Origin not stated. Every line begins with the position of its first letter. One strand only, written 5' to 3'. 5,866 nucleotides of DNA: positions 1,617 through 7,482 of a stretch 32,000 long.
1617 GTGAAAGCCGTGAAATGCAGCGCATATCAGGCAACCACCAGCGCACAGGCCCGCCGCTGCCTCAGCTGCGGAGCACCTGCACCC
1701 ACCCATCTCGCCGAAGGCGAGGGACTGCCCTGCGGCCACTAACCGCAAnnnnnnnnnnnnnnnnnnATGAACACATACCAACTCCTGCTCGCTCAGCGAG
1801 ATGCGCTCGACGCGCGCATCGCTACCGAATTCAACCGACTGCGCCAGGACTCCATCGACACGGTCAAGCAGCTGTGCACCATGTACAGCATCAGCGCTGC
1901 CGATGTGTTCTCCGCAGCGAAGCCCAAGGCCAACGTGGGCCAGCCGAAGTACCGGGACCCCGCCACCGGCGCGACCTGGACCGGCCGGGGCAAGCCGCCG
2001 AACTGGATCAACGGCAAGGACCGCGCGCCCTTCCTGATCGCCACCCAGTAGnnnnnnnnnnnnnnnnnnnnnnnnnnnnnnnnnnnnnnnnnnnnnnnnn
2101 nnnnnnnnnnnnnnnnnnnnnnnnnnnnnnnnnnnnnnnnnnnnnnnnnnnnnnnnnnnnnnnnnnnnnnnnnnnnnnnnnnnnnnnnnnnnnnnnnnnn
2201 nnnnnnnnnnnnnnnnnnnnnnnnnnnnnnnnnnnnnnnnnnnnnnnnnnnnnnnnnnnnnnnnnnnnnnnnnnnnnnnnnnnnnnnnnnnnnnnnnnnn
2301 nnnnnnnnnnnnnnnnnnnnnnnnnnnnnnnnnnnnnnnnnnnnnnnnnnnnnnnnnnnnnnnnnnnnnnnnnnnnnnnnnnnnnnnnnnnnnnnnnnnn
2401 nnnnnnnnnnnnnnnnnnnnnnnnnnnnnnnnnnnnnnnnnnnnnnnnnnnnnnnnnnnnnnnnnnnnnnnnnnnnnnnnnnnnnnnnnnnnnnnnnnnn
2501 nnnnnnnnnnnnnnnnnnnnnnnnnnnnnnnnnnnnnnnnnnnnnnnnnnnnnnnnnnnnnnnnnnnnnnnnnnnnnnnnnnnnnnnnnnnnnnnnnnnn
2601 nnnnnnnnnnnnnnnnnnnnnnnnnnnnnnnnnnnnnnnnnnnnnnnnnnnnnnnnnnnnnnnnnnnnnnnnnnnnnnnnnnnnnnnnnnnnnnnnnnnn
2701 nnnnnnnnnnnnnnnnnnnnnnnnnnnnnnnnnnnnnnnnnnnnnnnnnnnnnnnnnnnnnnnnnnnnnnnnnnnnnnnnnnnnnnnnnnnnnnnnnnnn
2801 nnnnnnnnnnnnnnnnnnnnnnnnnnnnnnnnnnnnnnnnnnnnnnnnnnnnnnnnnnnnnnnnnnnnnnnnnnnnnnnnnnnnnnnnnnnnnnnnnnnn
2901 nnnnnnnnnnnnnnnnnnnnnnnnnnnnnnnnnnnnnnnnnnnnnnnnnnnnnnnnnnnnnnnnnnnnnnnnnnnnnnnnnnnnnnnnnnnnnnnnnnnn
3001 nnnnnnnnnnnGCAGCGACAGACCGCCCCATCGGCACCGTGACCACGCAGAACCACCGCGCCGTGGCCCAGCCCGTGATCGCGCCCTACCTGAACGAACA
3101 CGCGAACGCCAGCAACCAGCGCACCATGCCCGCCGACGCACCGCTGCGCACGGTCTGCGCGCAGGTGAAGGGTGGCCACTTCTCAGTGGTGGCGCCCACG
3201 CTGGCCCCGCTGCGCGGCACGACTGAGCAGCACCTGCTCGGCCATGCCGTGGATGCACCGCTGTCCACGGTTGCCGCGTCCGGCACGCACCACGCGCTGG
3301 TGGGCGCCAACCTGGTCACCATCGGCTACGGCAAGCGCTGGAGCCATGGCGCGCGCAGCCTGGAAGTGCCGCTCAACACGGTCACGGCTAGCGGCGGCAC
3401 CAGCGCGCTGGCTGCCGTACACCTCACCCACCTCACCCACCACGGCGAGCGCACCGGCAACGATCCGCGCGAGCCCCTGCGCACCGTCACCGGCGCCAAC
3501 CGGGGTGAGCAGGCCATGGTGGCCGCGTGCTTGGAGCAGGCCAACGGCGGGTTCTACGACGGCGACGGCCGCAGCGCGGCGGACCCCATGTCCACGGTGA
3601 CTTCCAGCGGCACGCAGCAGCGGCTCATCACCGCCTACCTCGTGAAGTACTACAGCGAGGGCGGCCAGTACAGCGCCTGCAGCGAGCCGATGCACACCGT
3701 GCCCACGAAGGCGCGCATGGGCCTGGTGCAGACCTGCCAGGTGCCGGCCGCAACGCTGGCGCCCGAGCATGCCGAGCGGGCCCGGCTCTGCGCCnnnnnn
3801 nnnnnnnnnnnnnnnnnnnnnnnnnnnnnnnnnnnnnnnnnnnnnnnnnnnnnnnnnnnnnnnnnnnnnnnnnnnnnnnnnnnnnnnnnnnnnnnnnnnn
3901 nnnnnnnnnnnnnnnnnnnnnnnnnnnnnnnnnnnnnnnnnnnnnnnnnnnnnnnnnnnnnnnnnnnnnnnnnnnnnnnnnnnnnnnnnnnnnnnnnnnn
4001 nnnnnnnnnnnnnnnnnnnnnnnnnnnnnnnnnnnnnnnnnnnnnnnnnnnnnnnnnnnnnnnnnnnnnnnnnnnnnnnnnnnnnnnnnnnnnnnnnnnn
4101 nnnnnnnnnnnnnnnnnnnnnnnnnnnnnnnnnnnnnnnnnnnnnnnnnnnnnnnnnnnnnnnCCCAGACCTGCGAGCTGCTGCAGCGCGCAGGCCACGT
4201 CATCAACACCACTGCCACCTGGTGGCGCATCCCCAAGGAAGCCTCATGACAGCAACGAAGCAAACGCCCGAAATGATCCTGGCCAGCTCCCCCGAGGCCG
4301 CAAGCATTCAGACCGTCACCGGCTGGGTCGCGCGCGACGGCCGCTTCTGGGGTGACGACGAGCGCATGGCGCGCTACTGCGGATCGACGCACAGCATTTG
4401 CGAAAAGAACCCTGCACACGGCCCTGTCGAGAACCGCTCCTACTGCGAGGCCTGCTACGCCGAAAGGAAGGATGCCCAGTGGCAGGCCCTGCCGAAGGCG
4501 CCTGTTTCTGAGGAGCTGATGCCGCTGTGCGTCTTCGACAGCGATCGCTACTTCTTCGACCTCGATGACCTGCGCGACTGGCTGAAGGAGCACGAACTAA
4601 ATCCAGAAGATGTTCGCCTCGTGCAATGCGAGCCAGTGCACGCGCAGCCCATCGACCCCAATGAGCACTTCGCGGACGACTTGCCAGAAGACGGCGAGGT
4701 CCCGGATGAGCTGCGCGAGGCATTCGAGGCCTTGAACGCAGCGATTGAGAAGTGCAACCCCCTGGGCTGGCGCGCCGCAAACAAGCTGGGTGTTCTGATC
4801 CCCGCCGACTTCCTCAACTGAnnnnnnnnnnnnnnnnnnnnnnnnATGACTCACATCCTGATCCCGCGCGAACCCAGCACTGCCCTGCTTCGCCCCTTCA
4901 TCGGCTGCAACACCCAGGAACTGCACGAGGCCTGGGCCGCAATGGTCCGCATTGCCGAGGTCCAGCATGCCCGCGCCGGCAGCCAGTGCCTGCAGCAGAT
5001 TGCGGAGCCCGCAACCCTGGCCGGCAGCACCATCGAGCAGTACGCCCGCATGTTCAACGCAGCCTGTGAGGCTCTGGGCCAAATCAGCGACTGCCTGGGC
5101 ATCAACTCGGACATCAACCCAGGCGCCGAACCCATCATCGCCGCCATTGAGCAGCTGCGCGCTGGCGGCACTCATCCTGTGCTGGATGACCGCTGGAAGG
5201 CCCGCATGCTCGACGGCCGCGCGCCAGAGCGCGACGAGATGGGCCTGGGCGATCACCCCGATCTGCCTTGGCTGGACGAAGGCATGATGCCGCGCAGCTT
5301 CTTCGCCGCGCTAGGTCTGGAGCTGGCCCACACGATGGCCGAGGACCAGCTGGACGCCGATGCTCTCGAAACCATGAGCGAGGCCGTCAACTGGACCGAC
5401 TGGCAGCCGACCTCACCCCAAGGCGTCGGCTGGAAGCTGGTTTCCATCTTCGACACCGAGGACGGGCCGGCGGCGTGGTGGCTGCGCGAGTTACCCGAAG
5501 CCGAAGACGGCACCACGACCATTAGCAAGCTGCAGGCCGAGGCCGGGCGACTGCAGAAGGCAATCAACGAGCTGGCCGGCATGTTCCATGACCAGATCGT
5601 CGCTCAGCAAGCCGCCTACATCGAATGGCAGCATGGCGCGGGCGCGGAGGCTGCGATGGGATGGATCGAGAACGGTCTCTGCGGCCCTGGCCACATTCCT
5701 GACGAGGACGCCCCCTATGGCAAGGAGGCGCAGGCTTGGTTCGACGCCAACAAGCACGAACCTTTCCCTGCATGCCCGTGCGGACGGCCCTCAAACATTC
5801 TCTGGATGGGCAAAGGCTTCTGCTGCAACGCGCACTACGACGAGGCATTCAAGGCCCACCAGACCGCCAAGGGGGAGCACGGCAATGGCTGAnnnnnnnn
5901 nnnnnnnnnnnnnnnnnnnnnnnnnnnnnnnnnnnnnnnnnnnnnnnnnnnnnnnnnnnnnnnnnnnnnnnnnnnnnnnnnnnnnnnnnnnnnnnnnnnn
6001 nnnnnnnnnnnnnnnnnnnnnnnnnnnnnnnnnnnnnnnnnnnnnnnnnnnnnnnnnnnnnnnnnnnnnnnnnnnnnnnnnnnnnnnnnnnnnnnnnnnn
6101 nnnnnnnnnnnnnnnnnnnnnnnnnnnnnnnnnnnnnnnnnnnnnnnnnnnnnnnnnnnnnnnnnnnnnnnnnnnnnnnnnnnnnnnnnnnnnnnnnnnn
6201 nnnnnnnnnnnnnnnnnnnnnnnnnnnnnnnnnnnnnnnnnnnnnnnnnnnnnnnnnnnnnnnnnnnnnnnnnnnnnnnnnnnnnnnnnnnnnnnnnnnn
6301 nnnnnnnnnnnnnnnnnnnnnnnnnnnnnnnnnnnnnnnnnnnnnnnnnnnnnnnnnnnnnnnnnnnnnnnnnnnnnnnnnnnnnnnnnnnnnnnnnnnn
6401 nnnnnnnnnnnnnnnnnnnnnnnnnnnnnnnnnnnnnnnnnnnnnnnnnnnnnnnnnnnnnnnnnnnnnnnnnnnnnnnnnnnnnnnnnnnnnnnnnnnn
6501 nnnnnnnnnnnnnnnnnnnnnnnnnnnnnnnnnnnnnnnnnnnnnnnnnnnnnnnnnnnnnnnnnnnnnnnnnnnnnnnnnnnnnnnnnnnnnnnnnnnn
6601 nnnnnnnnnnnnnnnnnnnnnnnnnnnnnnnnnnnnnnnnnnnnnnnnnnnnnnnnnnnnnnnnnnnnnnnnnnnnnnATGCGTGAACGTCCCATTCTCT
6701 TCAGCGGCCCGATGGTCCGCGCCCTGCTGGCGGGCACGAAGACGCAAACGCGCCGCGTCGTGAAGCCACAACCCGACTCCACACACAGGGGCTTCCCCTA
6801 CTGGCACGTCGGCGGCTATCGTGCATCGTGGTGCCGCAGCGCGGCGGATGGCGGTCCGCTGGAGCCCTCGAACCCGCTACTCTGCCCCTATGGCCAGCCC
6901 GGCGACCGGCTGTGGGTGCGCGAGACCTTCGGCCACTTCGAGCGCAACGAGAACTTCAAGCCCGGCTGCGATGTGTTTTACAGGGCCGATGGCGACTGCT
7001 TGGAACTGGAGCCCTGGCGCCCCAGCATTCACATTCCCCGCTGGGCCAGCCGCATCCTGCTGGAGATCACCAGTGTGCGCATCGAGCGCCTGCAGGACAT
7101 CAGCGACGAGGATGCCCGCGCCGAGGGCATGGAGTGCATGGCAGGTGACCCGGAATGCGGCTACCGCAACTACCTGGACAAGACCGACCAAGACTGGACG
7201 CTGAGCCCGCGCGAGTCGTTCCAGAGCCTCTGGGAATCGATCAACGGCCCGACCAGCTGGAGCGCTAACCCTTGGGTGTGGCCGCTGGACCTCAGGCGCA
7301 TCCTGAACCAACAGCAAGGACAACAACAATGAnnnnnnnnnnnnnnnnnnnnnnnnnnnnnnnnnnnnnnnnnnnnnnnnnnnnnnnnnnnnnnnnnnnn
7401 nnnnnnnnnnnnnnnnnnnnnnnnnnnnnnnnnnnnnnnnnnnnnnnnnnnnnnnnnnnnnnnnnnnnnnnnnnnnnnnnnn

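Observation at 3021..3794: C5 cytosine methyltransferase whose variable region is seven tandem TRD-like modules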

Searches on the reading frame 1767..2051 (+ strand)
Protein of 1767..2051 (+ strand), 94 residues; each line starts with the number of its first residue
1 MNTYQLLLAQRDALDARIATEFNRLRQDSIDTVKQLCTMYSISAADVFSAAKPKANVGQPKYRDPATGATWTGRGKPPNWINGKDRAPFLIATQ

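Call 3: search_protein_families(library=pfam, proteins=[window:1767-2051:+], max_evalue=0.01)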
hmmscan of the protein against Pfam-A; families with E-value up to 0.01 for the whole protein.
window:1767-2051:+ (94 aa): 1 family
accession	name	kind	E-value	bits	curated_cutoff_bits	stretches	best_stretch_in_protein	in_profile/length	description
PF00816.26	Histone_HNS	-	2.8e-13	49.8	25.6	1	60-91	1-38/38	H-NS histone C-terminal domain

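Call 5: search_protein_families(library=phrogs, proteins=[window:1767-2051:+], max_evalue=0.001)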
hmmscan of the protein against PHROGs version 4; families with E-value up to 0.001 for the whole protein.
window:1767-2051:+ (94 aa): 1 family
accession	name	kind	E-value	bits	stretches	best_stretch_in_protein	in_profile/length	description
phrog_10171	-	unknown function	2.9e-23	83.8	1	1-91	30-128/129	-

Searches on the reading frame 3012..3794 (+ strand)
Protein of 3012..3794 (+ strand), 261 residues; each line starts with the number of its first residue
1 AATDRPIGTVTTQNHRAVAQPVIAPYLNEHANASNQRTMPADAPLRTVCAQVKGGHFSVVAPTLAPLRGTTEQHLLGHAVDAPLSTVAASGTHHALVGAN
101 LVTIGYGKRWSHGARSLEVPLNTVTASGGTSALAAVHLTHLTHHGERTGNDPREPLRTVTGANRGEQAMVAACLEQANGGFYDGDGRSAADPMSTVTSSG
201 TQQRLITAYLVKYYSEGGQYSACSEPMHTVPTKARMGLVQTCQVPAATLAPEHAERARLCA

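Call 60: search_protein_representatives(protein=window:3012-3794:+)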
Query: 261 residues. Proteins with E-value up to 0.001 (for the whole library): 1632; up to 1e-10: 729; up to 1e-30: 47. The best 150 are listed.
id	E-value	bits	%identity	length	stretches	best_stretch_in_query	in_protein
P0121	4.4e-101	354.4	62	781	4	2-176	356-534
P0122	3.0e-98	345.1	58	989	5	77-210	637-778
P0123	1.5e-92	326.4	57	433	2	115-261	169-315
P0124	1.3e-78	280.8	65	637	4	8-96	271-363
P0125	7.1e-72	258.7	53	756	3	41-210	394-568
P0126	3.3e-63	230.3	52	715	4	139-258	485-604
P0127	1.1e-62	228.6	53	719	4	168-261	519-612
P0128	1.4e-60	221.8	65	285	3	39-147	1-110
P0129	1.9e-57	211.5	60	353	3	167-261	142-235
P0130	1.3e-52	195.6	48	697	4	148-260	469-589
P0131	2.1e-51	191.7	54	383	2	172-261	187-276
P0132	1.5e-48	182.3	60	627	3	169-261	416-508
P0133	7.6e-47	176.7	45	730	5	80-213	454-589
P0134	3.1e-43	164.9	53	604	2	168-261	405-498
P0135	3.6e-42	161.4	38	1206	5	38-258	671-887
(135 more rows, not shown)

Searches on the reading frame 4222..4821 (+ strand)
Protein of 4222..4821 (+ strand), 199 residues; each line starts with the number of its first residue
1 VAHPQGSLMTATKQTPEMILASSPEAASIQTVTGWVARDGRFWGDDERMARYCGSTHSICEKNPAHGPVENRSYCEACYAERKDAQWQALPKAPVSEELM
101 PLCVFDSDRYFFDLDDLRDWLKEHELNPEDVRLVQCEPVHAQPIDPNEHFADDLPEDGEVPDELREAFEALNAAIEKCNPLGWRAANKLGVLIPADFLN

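Call 3: search_protein_families(library=pfam, proteins=[window:4222-4821:+], max_evalue=0.01)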
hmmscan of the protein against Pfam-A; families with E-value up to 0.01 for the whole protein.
window:4222-4821:+ (199 aa): 0 families

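Call 5: search_protein_families(library=phrogs, proteins=[window:4222-4821:+], max_evalue=0.001)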
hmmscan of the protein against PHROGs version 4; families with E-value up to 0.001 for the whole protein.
window:4222-4821:+ (199 aa): 2 families
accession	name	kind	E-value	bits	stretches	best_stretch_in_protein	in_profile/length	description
phrog_11053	-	unknown function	1.3e-60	205.3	1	12-189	26-199/209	-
phrog_18739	-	unknown function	3.6e-43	148.9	1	12-190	2-182/416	-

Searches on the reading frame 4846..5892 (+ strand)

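Call 3: search_protein_families(library=pfam, proteins=[window:4846-5892:+], max_evalue=0.01)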
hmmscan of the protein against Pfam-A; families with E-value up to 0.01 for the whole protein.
window:4846-5892:+ (348 aa): 0 families

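Call 5: search_protein_families(library=phrogs, proteins=[window:4846-5892:+], max_evalue=0.001)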
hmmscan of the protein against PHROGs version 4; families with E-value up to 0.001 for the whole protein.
window:4846-5892:+ (348 aa): 5 families
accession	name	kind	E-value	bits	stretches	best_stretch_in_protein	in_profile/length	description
phrog_1372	-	unknown function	8.1e-22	78.7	1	126-244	62-183/194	-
phrog_20322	-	unknown function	3.5e-17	63.7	1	118-218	68-170/223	-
phrog_18739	-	unknown function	1.5e-14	54.6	1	218-303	301-383/416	-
phrog_8593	-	unknown function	4.7e-09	36.7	1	116-220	367-476/487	-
phrog_6157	-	unknown function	2.3e-06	28.5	1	150-215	168-233/240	-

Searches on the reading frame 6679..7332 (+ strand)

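Call 3: search_protein_families(library=pfam, proteins=[window:6679-7332:+], max_evalue=0.01)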
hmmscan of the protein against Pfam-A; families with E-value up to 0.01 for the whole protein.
window:6679-7332:+ (217 aa): 0 families

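Call 5: search_protein_families(library=phrogs, proteins=[window:6679-7332:+], max_evalue=0.001)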
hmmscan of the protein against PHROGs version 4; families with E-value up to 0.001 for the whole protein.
window:6679-7332:+ (217 aa): 4 families
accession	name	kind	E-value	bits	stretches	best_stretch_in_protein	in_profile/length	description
phrog_874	-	unknown function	5.2e-75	253.4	1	1-213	65-262/277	-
phrog_18361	-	unknown function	2.9e-21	77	1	119-208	1-86/92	-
phrog_28019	-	unknown function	6.6e-16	59.1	1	1-33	1-33/55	-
phrog_27495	-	unknown function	1.4e-15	58.5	1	2-104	6-111/186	-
